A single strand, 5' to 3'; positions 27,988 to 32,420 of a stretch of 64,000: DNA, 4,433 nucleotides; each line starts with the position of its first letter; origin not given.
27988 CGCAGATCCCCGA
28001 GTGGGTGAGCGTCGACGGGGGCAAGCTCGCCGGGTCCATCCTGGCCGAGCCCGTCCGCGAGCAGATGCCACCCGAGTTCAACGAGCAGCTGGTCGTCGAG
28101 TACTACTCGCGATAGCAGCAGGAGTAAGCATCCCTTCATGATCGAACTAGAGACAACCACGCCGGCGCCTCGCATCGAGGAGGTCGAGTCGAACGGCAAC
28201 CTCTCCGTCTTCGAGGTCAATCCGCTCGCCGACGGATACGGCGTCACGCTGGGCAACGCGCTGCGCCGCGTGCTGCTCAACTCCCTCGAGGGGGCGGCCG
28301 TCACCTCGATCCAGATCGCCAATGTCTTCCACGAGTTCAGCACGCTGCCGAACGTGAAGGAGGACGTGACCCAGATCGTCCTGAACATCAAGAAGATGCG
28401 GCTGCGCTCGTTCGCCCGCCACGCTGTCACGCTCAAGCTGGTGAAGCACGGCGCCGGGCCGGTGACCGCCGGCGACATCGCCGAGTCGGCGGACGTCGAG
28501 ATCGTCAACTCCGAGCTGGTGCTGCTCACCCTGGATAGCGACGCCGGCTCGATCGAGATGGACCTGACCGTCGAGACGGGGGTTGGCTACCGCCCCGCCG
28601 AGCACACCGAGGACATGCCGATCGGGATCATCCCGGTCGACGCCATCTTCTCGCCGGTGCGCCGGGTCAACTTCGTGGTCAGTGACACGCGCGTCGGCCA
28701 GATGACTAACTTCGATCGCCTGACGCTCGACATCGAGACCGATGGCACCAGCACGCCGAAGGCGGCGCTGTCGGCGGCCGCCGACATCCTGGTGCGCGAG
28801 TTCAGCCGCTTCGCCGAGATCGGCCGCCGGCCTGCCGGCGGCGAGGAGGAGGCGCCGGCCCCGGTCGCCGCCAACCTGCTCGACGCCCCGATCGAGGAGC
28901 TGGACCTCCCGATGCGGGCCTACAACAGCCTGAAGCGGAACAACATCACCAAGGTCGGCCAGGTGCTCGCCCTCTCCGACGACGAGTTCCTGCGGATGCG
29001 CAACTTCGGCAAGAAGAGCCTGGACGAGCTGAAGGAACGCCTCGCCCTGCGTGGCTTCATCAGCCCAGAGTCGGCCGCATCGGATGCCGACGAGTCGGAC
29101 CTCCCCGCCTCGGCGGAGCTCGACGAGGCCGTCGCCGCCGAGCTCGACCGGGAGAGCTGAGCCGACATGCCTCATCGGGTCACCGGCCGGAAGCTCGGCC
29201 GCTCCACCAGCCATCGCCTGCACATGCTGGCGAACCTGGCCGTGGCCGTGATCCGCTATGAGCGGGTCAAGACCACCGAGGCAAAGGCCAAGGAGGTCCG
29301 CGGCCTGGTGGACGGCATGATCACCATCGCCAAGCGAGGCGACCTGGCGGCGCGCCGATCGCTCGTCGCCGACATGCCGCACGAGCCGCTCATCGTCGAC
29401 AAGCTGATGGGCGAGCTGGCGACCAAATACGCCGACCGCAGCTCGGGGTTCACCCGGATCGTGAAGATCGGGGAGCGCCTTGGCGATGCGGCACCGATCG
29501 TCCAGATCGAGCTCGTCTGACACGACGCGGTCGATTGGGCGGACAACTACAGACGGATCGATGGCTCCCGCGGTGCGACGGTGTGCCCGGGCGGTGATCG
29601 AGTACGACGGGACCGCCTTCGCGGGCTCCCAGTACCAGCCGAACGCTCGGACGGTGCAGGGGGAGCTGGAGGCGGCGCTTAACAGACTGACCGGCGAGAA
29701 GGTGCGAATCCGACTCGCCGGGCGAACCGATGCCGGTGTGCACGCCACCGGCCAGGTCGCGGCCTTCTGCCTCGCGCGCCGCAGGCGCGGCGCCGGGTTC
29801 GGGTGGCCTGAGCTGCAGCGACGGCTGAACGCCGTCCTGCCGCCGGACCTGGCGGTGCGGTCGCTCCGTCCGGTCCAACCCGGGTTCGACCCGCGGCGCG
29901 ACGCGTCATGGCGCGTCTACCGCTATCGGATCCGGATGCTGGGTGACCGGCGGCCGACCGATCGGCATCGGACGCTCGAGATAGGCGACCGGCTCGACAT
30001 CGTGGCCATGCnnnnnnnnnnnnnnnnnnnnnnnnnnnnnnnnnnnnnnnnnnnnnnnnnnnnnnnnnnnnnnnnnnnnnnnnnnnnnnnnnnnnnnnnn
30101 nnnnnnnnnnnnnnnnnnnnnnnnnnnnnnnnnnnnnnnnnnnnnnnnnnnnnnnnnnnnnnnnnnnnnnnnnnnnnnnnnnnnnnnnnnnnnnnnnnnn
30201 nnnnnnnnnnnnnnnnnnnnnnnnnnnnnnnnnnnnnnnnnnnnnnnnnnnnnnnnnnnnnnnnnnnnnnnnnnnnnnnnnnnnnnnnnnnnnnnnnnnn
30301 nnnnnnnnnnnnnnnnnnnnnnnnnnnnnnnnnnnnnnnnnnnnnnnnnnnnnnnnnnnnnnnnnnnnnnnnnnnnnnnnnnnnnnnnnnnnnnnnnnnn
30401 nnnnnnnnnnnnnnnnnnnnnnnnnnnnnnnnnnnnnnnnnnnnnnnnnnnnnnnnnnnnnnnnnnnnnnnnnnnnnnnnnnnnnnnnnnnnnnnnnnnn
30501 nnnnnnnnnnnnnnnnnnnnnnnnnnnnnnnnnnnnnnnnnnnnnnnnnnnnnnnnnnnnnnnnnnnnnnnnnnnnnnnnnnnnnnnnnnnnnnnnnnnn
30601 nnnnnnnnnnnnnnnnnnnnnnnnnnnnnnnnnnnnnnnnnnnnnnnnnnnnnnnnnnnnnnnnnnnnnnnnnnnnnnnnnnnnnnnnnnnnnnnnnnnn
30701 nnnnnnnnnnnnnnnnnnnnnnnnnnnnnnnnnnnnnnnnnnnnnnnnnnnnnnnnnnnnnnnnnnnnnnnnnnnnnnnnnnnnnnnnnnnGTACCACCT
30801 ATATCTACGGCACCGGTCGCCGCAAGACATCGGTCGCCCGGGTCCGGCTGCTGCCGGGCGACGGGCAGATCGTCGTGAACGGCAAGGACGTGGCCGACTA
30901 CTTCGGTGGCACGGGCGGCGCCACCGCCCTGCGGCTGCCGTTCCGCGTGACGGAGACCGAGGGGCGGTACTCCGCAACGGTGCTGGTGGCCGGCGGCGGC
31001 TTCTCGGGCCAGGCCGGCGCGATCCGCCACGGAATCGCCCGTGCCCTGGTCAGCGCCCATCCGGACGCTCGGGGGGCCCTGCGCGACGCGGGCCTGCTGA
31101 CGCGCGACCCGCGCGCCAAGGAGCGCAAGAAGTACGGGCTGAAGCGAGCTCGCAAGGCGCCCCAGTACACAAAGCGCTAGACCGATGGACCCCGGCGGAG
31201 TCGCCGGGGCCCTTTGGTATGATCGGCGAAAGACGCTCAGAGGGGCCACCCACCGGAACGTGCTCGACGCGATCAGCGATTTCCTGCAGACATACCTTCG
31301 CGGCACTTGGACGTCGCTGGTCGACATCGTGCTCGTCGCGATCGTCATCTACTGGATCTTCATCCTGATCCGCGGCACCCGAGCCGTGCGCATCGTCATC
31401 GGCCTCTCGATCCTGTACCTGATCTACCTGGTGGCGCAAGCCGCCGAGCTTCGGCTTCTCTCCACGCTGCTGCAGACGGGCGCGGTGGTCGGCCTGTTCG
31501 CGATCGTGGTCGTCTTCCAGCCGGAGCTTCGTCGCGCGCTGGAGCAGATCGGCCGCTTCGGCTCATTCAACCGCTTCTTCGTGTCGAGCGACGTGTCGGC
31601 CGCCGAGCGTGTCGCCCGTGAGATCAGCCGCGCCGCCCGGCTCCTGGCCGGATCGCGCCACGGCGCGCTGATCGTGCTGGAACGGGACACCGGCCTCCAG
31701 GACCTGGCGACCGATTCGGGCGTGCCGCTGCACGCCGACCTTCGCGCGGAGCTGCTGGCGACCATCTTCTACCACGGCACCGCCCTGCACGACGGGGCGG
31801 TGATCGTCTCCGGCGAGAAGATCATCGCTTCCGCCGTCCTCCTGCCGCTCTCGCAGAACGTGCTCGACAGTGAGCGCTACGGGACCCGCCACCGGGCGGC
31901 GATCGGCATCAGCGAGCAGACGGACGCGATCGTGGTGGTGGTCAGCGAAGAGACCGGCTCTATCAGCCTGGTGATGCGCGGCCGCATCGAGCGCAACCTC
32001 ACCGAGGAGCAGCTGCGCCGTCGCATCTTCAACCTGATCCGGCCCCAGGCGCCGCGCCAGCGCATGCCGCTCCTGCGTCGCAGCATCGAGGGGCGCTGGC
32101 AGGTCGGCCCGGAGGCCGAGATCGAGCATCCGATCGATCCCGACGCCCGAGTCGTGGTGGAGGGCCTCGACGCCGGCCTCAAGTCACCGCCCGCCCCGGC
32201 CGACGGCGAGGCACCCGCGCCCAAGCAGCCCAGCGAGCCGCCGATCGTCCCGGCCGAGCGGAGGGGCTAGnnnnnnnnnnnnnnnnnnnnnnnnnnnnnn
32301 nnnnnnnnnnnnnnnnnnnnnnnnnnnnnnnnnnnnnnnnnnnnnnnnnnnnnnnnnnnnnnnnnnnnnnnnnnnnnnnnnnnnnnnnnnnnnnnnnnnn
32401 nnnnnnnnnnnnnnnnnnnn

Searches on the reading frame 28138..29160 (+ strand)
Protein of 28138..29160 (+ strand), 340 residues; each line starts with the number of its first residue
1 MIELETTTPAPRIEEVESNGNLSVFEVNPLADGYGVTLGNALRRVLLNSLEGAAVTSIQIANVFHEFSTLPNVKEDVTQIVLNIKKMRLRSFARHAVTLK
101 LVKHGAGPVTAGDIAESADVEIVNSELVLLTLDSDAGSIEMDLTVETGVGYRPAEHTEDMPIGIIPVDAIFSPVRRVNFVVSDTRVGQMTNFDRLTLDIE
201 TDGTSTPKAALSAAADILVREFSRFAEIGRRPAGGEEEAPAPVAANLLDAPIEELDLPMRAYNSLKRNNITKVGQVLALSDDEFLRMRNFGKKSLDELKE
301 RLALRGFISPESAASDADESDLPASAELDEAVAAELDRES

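Call 89: search_protein_families(library=ncbifam, proteins=[window:28138-29160:+], max_evalue=0.00001)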
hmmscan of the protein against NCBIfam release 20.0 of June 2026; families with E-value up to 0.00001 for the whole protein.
window:28138-29160:+ (340 aa): 8 families
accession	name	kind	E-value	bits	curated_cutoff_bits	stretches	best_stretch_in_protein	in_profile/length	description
NF003519.0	PRK05182.2-5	equivalog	5.9e-102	340.9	277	1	11-307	10-312/320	DNA-directed RNA polymerase subunit alpha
NF003513.0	PRK05182.1-2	equivalog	2.9e-96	322.3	302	1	13-304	17-310/338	DNA-directed RNA polymerase subunit alpha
TIGR02027.1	rpoA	equivalog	5e-94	314.8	227.8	1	23-303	2-289/298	DNA-directed RNA polymerase subunit alpha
NF003515.0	PRK05182.2-1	equivalog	1.1e-91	307.4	406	1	10-303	6-304/314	DNA-directed RNA polymerase subunit alpha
NF003516.0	PRK05182.2-2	equivalog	9.8e-89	297.6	353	1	17-304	15-301/315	DNA-directed RNA polymerase subunit alpha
NF003514.0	PRK05182.1-4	equivalog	2.4e-87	292.7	434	1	11-314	7-313/338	DNA-directed RNA polymerase subunit alpha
NF003518.0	PRK05182.2-4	equivalog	6.6e-77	258.7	523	1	1-304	1-303/312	DNA-directed RNA polymerase subunit alpha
NF003517.0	PRK05182.2-3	equivalog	3.9e-74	249.7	356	1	13-309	16-318/344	DNA-directed RNA polymerase subunit alpha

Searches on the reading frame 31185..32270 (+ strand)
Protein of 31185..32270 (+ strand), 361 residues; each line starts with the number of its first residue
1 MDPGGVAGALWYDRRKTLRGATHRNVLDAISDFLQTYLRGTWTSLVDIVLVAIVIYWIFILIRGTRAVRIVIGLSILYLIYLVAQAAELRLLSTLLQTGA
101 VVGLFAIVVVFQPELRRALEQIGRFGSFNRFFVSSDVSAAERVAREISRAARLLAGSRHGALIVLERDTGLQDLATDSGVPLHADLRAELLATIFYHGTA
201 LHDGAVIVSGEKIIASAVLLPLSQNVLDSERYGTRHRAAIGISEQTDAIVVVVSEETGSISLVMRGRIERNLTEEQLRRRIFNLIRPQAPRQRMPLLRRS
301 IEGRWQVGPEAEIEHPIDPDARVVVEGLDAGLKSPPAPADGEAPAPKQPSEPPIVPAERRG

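Call 89: search_protein_families(library=ncbifam, proteins=[window:31185-32270:+], max_evalue=0.00001)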
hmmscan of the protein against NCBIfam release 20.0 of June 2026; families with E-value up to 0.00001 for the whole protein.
window:31185-32270:+ (361 aa): 4 families
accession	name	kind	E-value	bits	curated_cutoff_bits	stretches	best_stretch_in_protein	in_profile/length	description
TIGR00159.1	TIGR00159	equivalog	2.2e-67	227.1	188.8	1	38-279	7-244/254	diadenylate cyclase CdaA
NF038328.1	c-di-AMP_CdaS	exception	6.2e-43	146.6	225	1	130-268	50-187/191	sporulation-specific diadenylate cyclase CdaS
NF038327.1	c-di-AMP_CdaM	exception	2.7e-30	105.4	225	1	107-273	14-178/196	diadenylate cyclase CdaM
NF010009.0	PRK13482.1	equivalog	4.5e-12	45.8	201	1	157-266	32-136/357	DNA integrity scanning diadenylate cyclase DisA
